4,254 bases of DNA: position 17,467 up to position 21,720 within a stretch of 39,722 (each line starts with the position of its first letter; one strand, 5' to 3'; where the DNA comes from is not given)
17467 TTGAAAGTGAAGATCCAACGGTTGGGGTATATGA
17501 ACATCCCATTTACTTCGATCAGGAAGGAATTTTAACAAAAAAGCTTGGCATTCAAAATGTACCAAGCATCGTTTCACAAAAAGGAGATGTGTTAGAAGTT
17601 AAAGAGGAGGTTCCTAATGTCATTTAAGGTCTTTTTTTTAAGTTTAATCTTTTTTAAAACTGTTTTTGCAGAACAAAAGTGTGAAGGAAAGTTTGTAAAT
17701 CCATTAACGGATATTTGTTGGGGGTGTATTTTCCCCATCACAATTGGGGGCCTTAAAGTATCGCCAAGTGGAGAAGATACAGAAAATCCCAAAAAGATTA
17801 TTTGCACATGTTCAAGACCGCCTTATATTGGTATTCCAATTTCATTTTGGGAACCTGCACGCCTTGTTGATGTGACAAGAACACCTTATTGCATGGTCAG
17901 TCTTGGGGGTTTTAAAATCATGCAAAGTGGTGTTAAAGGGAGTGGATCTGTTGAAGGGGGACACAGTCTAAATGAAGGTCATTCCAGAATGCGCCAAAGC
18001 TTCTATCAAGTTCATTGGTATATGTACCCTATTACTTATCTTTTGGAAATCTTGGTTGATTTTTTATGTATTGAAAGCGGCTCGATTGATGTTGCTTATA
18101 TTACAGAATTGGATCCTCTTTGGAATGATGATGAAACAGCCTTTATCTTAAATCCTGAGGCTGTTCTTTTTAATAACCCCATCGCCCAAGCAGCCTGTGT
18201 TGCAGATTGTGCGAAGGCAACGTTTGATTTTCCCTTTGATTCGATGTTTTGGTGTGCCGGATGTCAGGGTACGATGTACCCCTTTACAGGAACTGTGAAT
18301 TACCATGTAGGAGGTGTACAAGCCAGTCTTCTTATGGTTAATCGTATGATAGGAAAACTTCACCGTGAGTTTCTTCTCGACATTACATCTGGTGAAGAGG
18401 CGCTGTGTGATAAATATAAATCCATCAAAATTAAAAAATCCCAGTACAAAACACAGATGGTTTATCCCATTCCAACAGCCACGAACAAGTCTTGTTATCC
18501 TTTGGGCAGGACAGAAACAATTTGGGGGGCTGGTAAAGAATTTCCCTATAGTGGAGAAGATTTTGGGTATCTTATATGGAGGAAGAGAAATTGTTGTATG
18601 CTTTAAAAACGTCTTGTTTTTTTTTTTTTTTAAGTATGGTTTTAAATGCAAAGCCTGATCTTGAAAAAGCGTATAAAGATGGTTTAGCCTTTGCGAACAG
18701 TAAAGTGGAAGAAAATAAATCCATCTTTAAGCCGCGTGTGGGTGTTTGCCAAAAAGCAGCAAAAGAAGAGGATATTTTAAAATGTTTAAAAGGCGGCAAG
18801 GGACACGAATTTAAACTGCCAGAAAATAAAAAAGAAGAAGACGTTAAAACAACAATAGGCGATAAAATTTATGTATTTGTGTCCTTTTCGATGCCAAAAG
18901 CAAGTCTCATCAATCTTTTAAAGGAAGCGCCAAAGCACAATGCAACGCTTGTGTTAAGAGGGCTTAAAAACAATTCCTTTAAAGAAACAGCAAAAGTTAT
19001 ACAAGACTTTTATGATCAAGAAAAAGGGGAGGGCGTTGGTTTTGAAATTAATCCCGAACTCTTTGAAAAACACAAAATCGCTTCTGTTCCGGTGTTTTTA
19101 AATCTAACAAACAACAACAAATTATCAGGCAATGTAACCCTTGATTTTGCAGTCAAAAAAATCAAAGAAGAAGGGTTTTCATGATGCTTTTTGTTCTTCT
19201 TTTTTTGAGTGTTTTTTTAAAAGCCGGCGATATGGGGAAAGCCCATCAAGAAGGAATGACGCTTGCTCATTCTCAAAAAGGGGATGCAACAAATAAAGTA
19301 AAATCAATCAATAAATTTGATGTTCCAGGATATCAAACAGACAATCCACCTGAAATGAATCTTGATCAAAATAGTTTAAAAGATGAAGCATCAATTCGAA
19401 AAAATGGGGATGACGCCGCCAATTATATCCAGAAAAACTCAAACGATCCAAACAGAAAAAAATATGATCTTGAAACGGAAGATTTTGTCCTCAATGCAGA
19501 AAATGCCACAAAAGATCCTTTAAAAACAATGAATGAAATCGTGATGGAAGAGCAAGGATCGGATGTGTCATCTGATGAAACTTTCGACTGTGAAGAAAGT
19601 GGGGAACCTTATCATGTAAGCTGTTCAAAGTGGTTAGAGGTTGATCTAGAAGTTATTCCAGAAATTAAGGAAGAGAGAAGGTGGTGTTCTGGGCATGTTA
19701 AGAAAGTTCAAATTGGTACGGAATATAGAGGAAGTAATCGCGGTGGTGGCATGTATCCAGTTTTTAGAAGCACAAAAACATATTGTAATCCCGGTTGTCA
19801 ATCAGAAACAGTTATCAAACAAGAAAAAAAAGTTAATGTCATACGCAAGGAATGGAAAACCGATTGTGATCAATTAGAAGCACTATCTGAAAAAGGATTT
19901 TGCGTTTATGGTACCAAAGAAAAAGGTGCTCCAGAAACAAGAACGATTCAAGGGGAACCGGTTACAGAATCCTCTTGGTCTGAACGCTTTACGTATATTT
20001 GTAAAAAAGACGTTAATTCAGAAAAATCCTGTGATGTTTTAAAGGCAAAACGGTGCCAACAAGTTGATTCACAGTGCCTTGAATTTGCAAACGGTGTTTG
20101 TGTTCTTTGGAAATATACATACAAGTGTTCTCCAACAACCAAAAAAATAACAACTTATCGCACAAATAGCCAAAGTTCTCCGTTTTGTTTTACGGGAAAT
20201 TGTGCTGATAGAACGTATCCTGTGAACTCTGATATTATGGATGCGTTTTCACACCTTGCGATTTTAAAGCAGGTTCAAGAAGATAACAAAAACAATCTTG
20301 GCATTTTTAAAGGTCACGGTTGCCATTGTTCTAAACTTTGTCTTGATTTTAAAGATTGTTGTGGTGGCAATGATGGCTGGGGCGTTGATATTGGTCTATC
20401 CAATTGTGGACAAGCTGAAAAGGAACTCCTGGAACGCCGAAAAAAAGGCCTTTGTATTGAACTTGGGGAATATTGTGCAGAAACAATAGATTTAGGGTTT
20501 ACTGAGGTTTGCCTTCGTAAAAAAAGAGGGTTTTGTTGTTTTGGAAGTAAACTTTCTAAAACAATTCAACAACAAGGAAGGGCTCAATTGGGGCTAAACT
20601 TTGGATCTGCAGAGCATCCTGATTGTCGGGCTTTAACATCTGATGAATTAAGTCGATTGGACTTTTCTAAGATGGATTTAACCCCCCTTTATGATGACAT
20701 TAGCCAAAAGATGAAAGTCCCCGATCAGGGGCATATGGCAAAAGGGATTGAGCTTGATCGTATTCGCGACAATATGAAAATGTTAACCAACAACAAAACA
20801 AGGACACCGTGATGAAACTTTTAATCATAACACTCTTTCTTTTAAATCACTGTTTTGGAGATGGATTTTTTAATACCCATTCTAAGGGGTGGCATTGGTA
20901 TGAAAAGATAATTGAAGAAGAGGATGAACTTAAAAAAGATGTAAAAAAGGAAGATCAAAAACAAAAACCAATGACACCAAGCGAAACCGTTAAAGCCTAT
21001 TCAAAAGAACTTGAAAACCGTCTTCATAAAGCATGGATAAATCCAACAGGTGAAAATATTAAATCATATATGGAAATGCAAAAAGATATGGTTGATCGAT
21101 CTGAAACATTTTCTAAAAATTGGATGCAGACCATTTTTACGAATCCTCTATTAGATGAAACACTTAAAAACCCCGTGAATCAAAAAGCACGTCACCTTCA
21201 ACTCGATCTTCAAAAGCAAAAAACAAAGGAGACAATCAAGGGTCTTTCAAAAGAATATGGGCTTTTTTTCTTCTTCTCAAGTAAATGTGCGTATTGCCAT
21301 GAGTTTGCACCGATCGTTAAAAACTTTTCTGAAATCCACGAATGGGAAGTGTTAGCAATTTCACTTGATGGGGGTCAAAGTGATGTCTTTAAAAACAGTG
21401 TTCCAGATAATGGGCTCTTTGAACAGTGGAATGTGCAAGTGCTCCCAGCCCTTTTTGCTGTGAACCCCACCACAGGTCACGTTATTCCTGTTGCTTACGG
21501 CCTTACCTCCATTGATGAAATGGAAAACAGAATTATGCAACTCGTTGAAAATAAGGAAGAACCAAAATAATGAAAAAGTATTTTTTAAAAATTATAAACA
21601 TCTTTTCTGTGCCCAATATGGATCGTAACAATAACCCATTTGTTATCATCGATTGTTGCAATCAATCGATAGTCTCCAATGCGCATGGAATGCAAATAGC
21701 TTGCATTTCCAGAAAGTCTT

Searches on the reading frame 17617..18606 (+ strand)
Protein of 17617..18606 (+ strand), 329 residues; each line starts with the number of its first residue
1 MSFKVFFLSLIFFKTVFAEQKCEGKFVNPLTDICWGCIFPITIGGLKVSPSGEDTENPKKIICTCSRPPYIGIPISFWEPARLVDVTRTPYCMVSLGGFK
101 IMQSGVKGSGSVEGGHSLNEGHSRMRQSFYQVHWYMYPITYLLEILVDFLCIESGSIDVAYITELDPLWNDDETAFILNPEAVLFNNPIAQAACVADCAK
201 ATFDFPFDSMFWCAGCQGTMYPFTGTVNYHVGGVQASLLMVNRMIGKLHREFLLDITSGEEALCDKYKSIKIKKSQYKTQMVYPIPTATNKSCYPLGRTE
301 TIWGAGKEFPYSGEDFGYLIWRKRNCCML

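Call 29: search_protein_families(library=pfam, proteins=[window:17617-18606:+], max_evalue=0.001)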
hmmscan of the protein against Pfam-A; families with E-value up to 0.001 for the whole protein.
window:17617-18606:+ (329 aa): 1 family
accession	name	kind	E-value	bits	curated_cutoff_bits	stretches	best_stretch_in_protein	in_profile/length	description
PF06834.16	TraU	-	1.9e-118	395.7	26.5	1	24-328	1-305/306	TraU protein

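Call 46: search_dna_similar(query=window:17617-18606:+, collection=plasmids, mode=protein, max_rows=12)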
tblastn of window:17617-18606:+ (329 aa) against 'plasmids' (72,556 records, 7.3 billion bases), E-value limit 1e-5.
The search stops at 5000 records and this limit was reached: more records match than are counted here, and every count below describes the 5000 best-scoring records only.
Records with a match: at least 5000; places in all: 5110; records where one place covers at least 80% of the query: 4999.
Best place of each record, by identity: <60% 5000.
By first word of the organism name: Escherichia 2604; Klebsiella 1302; Salmonella 320; Acinetobacter 254; Shigella 118; Burkholderia 103; Aeromonas 30; Sphingobium 29; Enterobacter 29; Serratia 22; and 51 more.
By predicted mobility (MOB-suite, as given by PLSDB): conjugative 4758; mobilizable 151; non-mobilizable 91.
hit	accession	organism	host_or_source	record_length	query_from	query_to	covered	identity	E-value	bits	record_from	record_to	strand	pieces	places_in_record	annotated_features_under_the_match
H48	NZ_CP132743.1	Mycetohabitans endofungorum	Rhizopus microsporus,culture isolated ...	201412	11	328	97%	55.3%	1e-102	337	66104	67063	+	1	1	traU: conjugal transfer pilus assembly protein TraU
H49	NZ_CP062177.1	Mycetohabitans rhizoxinica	-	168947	11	328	97%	54.7%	2e-101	333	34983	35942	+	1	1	traU: conjugal transfer pilus assembly protein TraU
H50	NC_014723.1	Mycetohabitans rhizoxinica HKI 454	-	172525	11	328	97%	54.7%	2e-101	333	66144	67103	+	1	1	traU: conjugal transfer pilus assembly protein TraU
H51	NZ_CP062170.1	Mycetohabitans endofungorum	-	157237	11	328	97%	54.7%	4e-101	332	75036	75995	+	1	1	traU: conjugal transfer pilus assembly protein TraU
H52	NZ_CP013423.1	Burkholderia savannae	soil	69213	6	328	98%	53.6%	5e-100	329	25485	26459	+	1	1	traU: conjugal transfer pilus assembly protein TraU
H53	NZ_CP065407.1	Diaphorobacter sp. JS3051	whole organism,soil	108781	6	328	98%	53.2%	4e-99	327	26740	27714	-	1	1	traU: conjugal transfer pilus assembly protein TraU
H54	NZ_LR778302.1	Denitratisoma oestradiolicum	-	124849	6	328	98%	52.4%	2e-98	325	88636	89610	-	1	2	traU: conjugal transfer pilus assembly protein TraU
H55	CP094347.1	[Acidovorax] ebreus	cell culture,soil in South China ...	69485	6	328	98%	52.3%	5e-97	321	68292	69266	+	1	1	TraU family protein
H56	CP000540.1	Acidovorax sp. JS42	-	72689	6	328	98%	52.3%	5e-97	321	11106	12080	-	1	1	TraU family protein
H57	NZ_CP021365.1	Acidovorax carolinensis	-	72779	6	328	98%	52.3%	5e-97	321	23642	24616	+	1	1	traU: conjugal transfer pilus assembly protein TraU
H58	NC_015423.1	Alicycliphilus denitrificans K601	anaerobic sewer sludge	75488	6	328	98%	52.3%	5e-97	321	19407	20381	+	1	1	traU: conjugal transfer pilus assembly protein TraU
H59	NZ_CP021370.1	Acidovorax carolinensis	-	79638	6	328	98%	52.3%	5e-97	321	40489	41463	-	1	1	traU: conjugal transfer pilus assembly protein TraU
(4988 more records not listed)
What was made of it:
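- Tried and rejected: The TraU best plasmid hits were Mycetohabitans and Burkholderia at about 55% (call 46), so the T4SS does not help place the host.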

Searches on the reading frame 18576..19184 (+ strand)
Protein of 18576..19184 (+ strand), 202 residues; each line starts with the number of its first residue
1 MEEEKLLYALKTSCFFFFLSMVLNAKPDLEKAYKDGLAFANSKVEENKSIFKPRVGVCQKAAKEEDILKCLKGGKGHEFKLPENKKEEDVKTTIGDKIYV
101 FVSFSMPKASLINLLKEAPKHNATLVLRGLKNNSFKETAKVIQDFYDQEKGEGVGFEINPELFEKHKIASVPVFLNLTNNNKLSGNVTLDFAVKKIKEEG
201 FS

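Call 52: search_protein_families(library=pfam, proteins=[window:18576-19184:+], max_evalue=0.01)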
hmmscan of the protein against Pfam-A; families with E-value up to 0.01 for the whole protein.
window:18576-19184:+ (202 aa): 1 family
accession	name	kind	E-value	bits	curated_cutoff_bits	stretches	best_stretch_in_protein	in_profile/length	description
PF09673.15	TrbC_Ftype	-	1.5e-20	73.7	24.2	1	100-182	1-82/111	Type-F conjugative transfer system pilin assembly protein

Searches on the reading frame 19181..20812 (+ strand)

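Call 29: search_protein_families(library=pfam, proteins=[window:19181-20812:+], max_evalue=0.001)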
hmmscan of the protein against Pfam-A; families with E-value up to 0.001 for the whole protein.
window:19181-20812:+ (543 aa): 1 family
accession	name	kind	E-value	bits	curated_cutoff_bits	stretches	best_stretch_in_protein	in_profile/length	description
PF06986.16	F_T4SS_TraN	-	4e-60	203.9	23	1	250-486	11-240/240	F-type Type IV secretion system, TraN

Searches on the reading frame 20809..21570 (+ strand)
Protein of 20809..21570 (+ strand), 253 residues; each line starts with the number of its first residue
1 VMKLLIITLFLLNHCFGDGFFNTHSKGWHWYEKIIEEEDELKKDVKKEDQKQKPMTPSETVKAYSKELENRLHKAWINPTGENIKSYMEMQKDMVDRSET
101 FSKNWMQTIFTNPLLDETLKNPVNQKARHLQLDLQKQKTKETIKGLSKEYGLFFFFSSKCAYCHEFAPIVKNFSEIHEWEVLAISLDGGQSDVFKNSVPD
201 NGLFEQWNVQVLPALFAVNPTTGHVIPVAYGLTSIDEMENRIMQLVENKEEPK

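Call 52: search_protein_families(library=pfam, proteins=[window:20809-21570:+], max_evalue=0.01)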
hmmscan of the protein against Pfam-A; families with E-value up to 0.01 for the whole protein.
window:20809-21570:+ (253 aa): 3 families
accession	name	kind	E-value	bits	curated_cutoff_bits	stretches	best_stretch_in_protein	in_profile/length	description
PF13728.12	TraF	-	3.9e-67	226.8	23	1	27-243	1-224/224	F plasmid transfer operon protein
PF13905.12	Thioredoxin_8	-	1.8e-05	25.4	27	1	151-207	4-60/94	Thioredoxin-like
PF13098.12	Thioredoxin_2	-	0.00011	23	27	1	148-239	5-101/104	Thioredoxin-like domain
